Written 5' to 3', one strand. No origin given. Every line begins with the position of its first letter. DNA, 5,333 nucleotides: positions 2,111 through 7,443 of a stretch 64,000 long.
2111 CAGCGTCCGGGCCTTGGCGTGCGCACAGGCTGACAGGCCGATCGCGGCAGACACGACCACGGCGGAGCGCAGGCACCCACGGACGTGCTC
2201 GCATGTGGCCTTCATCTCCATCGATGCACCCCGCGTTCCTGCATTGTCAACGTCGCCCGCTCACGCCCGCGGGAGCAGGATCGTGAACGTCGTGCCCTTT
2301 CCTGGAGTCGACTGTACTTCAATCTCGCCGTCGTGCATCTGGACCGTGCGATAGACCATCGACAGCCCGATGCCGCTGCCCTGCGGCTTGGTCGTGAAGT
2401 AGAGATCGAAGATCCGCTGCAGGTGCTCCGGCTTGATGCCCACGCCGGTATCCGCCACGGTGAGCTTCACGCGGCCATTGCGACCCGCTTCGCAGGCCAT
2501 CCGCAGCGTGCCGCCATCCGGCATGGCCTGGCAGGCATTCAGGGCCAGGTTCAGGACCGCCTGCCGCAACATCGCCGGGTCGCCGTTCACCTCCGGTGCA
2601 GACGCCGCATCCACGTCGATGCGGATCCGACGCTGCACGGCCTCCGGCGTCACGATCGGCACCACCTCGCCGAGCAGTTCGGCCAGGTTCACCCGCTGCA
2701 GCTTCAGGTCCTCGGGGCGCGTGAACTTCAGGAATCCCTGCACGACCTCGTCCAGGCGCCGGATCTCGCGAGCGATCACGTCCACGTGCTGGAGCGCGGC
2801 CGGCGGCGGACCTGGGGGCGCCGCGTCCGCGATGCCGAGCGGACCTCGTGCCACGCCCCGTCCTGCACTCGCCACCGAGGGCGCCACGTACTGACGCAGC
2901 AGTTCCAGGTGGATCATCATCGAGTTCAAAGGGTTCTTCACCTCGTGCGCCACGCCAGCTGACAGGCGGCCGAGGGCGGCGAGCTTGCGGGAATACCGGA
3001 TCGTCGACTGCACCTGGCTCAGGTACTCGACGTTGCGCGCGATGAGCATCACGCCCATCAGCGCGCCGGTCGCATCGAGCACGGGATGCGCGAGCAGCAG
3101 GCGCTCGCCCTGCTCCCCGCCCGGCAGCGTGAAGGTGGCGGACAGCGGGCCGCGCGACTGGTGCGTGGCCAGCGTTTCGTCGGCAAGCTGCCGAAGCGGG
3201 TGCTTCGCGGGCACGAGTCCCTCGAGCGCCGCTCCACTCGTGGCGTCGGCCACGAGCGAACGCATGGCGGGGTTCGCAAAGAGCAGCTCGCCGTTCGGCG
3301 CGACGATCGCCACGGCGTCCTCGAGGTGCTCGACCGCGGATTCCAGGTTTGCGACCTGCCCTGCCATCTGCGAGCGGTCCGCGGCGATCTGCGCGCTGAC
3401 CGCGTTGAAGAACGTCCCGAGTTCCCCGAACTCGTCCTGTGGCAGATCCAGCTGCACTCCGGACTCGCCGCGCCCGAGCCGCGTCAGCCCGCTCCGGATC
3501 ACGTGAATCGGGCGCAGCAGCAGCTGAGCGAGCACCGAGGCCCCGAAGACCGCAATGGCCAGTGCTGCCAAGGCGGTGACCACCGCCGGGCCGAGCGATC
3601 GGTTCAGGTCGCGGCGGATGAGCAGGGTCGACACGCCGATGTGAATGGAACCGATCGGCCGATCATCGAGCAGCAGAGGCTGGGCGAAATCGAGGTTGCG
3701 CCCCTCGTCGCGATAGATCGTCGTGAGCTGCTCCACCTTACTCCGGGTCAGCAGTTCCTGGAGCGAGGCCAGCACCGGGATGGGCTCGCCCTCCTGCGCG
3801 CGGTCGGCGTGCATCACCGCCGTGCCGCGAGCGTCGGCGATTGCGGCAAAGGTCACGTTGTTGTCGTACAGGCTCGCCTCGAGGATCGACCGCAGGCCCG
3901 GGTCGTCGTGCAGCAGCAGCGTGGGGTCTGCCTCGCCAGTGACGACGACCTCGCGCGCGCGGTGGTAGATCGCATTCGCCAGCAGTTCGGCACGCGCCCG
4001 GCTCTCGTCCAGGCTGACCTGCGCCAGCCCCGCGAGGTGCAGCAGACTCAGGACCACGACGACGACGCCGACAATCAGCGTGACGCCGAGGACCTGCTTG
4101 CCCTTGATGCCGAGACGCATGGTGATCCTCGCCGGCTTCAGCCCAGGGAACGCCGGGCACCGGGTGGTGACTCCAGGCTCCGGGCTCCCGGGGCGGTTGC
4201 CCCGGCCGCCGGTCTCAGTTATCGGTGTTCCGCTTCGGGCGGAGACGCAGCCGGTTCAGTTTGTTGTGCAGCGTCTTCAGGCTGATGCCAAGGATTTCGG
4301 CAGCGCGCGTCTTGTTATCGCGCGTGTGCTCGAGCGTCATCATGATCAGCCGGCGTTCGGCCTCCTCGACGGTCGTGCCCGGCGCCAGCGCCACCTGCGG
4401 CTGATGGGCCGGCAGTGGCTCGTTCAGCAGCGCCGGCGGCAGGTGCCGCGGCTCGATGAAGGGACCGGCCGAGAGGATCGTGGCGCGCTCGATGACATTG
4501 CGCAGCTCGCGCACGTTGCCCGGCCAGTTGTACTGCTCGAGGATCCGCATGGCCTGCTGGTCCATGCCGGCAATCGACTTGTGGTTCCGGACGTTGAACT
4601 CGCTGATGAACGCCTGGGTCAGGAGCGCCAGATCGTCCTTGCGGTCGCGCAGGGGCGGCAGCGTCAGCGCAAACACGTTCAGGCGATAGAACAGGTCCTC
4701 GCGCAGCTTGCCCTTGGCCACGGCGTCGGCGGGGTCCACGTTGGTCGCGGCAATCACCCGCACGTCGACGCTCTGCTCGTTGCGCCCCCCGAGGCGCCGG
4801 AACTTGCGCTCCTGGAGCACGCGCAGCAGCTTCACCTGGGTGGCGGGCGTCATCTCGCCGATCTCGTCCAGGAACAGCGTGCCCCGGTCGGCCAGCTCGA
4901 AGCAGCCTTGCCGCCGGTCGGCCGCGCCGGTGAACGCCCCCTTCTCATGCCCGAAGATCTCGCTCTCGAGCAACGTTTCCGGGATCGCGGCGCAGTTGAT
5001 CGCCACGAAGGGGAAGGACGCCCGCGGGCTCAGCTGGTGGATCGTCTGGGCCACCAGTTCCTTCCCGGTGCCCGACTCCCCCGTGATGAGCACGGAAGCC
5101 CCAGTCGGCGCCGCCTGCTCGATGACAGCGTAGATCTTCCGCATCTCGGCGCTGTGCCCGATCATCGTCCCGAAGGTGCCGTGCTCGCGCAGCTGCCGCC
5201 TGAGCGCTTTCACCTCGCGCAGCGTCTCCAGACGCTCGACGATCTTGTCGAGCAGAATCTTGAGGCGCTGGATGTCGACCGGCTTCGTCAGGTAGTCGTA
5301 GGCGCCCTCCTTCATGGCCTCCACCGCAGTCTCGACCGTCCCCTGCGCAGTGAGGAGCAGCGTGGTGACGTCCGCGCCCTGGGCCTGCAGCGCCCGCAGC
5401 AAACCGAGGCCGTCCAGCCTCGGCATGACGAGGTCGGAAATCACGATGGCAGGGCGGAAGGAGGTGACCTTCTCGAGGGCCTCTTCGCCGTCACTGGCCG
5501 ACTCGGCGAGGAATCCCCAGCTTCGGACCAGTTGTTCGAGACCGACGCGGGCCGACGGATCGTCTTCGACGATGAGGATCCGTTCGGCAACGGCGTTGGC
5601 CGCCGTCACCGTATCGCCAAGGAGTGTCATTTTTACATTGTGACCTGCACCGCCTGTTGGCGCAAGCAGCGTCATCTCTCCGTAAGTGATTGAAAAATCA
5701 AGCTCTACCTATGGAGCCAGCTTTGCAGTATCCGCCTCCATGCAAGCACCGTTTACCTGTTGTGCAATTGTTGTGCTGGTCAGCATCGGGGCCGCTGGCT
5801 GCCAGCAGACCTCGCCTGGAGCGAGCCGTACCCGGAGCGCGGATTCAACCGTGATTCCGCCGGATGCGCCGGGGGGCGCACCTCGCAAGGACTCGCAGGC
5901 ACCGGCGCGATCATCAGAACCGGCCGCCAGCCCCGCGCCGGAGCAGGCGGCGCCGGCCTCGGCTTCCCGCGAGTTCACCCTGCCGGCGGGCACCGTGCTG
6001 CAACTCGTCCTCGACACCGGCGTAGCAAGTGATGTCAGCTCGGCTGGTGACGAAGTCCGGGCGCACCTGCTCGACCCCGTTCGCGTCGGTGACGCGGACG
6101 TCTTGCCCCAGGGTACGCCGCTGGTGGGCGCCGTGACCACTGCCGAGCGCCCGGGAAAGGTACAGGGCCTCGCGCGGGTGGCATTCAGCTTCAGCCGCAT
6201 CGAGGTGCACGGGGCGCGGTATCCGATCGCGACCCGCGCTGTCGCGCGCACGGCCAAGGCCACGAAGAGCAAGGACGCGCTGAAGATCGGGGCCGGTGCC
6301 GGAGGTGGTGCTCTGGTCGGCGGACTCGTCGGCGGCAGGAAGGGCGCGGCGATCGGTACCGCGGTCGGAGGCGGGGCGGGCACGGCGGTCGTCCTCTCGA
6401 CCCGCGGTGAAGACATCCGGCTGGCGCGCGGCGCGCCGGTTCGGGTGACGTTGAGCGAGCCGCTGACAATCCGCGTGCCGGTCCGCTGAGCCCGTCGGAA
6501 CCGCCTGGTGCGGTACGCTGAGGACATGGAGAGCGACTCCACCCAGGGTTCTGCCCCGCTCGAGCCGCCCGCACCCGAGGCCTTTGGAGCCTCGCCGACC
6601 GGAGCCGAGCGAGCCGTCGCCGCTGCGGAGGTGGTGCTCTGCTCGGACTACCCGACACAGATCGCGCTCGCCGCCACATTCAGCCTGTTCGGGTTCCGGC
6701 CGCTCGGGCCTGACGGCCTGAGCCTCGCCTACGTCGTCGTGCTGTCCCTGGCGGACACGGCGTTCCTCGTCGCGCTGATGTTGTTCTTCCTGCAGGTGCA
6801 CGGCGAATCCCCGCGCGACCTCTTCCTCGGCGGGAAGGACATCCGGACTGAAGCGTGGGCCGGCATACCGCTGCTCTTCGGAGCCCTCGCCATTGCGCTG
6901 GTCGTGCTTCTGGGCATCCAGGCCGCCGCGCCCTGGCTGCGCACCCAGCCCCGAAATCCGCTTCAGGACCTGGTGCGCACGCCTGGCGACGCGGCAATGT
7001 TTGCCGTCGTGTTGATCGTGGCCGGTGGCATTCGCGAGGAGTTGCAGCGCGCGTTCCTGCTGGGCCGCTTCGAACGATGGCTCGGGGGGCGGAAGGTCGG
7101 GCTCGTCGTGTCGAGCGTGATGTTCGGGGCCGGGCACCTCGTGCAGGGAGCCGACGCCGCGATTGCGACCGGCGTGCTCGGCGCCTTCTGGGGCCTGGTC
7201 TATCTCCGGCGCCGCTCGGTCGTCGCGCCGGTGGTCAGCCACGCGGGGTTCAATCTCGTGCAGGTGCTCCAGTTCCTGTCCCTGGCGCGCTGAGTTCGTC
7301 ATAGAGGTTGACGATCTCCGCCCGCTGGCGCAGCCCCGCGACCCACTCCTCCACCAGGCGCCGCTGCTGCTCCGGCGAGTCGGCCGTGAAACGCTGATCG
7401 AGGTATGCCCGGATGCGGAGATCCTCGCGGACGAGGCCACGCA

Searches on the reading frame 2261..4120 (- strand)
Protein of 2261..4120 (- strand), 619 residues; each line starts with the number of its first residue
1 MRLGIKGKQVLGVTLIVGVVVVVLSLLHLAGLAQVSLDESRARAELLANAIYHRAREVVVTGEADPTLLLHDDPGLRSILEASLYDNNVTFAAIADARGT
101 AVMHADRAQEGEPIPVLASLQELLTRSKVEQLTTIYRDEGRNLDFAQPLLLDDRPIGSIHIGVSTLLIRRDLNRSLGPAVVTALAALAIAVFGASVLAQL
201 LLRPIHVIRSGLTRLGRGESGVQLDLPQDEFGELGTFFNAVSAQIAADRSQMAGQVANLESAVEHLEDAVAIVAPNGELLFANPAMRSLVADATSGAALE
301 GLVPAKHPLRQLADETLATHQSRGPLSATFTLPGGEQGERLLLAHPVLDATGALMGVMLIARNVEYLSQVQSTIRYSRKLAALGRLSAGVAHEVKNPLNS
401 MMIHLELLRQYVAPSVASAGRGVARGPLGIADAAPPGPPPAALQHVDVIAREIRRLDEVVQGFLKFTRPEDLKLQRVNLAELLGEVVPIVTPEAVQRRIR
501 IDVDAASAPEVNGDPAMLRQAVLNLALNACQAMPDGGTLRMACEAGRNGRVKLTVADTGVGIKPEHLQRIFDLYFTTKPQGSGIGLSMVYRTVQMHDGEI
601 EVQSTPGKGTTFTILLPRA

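Call 45: search_protein_families(library=pfam, proteins=[window:2261-4120:-], max_evalue=0.001)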
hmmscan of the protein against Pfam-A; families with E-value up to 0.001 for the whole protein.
window:2261-4120:- (619 aa): 6 families
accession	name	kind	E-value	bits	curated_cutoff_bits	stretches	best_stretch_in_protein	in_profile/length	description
PF02518.31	HATPase_c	-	1.1e-26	93.9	26.4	1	513-618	1-109/111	Histidine kinase-, DNA gyrase B-, and HSP90-like ATPase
PF00512.31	HisKA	-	1.6e-09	38.1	26.9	1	383-470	2-64/66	His Kinase A (phospho-acceptor) domain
PF17203.10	sCache_3_2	-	5.9e-09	36.6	28.4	1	68-174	29-137/140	Single cache domain 3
PF08448.16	PAS_4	-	2.7e-05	24.8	23.1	1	263-364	1-105/110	PAS fold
PF00672.30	HAMP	-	0.00059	20.5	25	0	196-245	1-51/53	HAMP domain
PF10090.15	HPTransfase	-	0.00078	19.6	22.9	0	520-565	34-78/123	Histidine phosphotransferase C-terminal domain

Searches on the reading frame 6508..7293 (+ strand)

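Call 45: search_protein_families(library=pfam, proteins=[window:6508-7293:+], max_evalue=0.001)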
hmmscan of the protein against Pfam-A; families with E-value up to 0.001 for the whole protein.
window:6508-7293:+ (261 aa): 1 family
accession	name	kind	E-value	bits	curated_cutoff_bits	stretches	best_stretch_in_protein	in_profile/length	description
PF02517.21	Rce1-like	-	2.4e-17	63.4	22.4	1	163-251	5-93/93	Type II CAAX prenyl endopeptidase Rce1-like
